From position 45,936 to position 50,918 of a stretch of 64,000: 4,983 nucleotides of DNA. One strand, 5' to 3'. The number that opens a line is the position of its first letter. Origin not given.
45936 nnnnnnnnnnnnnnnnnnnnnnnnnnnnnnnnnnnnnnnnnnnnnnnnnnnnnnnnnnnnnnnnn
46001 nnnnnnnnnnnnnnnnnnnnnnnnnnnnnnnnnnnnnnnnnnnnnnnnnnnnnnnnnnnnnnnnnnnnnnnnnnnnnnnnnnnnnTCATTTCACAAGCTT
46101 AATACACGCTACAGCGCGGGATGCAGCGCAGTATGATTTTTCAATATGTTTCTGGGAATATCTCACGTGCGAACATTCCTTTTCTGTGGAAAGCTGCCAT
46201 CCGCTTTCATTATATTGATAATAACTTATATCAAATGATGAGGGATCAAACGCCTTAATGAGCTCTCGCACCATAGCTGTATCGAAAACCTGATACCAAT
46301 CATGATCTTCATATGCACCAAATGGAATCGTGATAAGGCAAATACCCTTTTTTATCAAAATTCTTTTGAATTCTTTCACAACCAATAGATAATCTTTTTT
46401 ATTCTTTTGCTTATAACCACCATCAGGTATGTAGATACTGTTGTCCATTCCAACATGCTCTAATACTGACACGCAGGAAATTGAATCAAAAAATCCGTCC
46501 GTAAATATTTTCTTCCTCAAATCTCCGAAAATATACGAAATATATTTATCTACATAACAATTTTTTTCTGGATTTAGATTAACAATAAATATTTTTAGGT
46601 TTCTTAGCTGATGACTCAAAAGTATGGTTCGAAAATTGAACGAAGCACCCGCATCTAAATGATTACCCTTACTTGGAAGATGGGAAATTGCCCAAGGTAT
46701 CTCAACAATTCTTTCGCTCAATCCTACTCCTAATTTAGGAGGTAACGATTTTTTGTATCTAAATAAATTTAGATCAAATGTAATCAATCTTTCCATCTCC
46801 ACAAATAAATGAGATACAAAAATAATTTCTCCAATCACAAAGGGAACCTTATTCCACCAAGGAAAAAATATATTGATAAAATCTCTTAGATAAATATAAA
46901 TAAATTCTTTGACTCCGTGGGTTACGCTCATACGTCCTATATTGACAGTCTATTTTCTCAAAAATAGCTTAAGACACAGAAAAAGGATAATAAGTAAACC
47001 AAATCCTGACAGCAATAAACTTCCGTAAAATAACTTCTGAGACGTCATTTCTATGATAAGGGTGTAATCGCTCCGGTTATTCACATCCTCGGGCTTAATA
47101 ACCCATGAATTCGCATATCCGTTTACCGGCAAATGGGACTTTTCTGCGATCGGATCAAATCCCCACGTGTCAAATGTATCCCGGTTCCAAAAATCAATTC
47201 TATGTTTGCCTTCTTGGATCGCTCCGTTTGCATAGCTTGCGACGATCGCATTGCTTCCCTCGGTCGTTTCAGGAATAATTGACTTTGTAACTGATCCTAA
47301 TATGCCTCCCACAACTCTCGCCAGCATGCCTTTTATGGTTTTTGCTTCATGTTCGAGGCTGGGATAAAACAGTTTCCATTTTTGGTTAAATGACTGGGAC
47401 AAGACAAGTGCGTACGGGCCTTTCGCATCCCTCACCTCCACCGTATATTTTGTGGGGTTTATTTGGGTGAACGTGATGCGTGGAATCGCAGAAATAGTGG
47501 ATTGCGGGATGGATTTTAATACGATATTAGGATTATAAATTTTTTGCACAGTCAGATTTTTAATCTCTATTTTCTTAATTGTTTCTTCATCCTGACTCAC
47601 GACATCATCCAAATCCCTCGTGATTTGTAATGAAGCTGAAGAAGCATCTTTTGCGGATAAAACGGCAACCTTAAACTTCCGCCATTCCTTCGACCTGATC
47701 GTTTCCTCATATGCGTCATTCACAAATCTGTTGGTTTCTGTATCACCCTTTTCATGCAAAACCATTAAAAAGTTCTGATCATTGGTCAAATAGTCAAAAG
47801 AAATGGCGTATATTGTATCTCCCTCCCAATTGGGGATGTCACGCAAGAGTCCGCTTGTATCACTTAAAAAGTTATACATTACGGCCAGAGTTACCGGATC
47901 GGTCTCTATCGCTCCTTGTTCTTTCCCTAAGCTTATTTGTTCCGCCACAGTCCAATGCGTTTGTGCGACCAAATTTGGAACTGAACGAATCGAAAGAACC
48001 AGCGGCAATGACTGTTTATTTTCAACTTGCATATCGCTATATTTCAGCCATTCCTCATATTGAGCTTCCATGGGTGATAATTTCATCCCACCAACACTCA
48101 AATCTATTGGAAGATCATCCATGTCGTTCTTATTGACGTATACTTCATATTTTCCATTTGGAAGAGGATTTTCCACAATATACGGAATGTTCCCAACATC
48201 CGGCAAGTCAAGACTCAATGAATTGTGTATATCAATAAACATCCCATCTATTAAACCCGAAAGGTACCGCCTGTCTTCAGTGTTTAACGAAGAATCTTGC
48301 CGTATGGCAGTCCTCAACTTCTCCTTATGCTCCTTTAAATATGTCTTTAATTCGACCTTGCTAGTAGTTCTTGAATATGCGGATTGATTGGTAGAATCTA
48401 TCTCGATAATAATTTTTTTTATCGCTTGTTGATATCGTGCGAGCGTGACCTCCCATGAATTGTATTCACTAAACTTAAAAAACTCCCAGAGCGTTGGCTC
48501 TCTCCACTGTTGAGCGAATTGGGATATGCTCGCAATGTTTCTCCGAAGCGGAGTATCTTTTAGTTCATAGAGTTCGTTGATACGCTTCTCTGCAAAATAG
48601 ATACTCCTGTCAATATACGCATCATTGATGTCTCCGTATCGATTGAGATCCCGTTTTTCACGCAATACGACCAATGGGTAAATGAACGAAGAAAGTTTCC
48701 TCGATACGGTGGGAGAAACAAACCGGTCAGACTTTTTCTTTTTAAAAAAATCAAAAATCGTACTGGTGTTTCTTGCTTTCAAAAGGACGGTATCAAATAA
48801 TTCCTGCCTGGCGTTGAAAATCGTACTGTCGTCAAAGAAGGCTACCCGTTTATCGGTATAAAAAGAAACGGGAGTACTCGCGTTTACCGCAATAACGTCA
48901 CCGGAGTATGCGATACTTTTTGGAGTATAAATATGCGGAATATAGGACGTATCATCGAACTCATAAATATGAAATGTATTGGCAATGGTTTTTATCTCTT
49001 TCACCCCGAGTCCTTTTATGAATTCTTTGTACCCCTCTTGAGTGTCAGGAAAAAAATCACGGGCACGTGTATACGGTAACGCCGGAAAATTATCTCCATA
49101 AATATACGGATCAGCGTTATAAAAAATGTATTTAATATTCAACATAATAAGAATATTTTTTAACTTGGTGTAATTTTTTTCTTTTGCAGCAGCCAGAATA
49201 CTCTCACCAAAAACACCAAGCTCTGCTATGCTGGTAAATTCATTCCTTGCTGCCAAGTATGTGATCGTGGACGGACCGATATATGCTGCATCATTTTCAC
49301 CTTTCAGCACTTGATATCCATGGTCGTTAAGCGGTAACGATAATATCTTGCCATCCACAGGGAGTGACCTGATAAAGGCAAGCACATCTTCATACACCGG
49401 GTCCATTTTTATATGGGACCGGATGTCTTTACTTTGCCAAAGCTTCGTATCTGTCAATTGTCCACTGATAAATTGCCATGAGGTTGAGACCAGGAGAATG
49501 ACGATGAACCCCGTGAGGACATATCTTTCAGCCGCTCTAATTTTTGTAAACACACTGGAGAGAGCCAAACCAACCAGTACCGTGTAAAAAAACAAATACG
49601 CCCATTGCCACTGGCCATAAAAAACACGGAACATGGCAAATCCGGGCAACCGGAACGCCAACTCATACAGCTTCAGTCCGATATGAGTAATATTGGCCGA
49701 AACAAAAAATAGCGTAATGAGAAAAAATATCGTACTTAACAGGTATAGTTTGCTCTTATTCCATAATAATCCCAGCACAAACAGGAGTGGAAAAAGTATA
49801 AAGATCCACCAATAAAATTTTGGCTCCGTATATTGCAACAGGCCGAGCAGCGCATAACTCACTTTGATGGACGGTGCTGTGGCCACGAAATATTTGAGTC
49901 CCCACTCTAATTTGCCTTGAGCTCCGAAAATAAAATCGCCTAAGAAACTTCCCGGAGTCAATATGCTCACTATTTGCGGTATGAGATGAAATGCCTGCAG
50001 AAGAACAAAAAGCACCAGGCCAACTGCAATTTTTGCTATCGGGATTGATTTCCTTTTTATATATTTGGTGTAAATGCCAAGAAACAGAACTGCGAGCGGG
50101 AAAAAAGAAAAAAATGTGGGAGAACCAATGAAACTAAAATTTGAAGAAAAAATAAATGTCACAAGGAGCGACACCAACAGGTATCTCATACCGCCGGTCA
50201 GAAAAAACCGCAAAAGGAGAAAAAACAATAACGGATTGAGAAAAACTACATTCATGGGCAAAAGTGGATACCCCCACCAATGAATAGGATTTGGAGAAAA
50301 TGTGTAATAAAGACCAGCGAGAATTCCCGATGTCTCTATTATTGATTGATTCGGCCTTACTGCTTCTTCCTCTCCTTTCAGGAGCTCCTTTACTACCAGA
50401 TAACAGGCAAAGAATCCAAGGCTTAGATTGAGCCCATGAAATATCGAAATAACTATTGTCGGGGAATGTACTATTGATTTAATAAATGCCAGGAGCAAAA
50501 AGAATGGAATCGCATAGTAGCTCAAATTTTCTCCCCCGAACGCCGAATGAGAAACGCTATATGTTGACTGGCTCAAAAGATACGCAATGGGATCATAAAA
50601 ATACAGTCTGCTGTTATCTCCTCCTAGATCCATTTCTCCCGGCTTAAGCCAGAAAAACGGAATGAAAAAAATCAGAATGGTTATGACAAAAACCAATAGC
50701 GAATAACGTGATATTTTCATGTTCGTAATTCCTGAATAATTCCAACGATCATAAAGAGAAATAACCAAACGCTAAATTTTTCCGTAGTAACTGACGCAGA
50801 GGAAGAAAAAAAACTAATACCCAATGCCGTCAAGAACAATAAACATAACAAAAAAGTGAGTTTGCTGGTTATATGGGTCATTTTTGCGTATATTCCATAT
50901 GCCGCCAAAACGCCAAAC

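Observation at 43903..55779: Three paralogous giant GT-C-like membrane proteins, two with paralogous small 4-TM partner genes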

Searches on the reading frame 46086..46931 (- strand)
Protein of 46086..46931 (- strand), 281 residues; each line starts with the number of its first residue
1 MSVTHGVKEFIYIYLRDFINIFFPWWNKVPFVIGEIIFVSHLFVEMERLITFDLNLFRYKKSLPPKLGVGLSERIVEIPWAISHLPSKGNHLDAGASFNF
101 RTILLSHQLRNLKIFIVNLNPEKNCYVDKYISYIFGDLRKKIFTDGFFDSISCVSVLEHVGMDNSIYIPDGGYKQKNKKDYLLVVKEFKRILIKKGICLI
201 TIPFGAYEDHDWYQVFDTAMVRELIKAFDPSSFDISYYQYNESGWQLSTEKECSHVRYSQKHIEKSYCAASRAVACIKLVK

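Call 4: search_protein_families(library=pfam, proteins=[window:46086-46931:-], max_evalue=1)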
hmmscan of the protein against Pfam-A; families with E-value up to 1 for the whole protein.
window:46086-46931:- (281 aa): 1 family
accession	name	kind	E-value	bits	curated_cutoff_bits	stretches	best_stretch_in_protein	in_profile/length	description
PF08241.18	Methyltransf_11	-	0.001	20.1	21.2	1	128-200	40-95/95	Methyltransferase domain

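Call 8: search_protein_families(library=ncbifam, proteins=[window:46086-46931:-], max_evalue=1)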
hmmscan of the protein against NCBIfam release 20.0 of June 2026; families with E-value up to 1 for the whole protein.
window:46086-46931:- (281 aa): 0 families

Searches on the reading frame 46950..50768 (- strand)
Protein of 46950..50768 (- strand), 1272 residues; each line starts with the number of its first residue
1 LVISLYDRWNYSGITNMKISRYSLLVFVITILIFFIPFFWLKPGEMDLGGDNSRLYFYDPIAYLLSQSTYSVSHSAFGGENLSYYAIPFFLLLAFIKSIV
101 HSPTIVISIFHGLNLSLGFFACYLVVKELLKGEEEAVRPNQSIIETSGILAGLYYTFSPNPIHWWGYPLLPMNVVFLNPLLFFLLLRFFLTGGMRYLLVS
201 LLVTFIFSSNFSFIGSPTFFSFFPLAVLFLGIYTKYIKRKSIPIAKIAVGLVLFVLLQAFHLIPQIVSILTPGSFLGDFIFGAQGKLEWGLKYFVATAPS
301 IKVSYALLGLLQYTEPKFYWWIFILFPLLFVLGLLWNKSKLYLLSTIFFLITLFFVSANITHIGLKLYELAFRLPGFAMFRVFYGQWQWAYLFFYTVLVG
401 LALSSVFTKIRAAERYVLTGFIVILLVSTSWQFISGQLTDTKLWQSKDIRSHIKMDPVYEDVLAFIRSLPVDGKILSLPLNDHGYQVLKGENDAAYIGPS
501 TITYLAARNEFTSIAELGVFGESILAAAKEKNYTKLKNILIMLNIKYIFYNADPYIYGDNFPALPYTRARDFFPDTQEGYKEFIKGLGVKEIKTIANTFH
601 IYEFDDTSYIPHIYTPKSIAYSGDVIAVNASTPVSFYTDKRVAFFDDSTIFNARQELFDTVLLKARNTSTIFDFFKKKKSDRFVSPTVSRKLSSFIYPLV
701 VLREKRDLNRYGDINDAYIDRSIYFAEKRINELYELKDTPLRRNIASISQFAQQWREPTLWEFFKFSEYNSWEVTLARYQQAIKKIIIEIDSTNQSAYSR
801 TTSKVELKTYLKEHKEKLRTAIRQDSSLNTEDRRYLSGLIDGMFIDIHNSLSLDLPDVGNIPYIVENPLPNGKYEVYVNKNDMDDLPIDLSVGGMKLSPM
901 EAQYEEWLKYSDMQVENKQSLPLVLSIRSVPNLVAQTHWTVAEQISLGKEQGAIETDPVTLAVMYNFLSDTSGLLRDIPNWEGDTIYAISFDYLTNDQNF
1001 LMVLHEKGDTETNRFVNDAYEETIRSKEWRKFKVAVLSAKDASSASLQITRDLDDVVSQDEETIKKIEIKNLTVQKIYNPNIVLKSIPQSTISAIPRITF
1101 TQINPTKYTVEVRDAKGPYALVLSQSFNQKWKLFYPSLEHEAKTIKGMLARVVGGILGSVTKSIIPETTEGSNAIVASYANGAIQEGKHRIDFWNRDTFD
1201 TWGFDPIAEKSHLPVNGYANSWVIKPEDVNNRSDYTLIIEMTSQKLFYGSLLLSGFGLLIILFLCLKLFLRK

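Call 4: search_protein_families(library=pfam, proteins=[window:46950-50768:-], max_evalue=1)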
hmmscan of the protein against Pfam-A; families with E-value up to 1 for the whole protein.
window:46950-50768:- (1272 aa): 0 families

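Call 8: search_protein_families(library=ncbifam, proteins=[window:46950-50768:-], max_evalue=1)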
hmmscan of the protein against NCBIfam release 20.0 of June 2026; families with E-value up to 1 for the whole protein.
window:46950-50768:- (1272 aa): 0 families

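Call 68: search_solved_structures(query=A5, max_evalue=10)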
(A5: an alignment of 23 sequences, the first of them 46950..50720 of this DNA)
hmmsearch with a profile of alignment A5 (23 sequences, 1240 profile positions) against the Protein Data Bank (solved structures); distinct sequences matched with E-value up to 10: 1.
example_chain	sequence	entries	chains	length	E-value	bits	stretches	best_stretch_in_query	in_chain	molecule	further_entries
6r17_A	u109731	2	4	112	1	9.9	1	748-832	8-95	Synaptonemal complex central element protein 2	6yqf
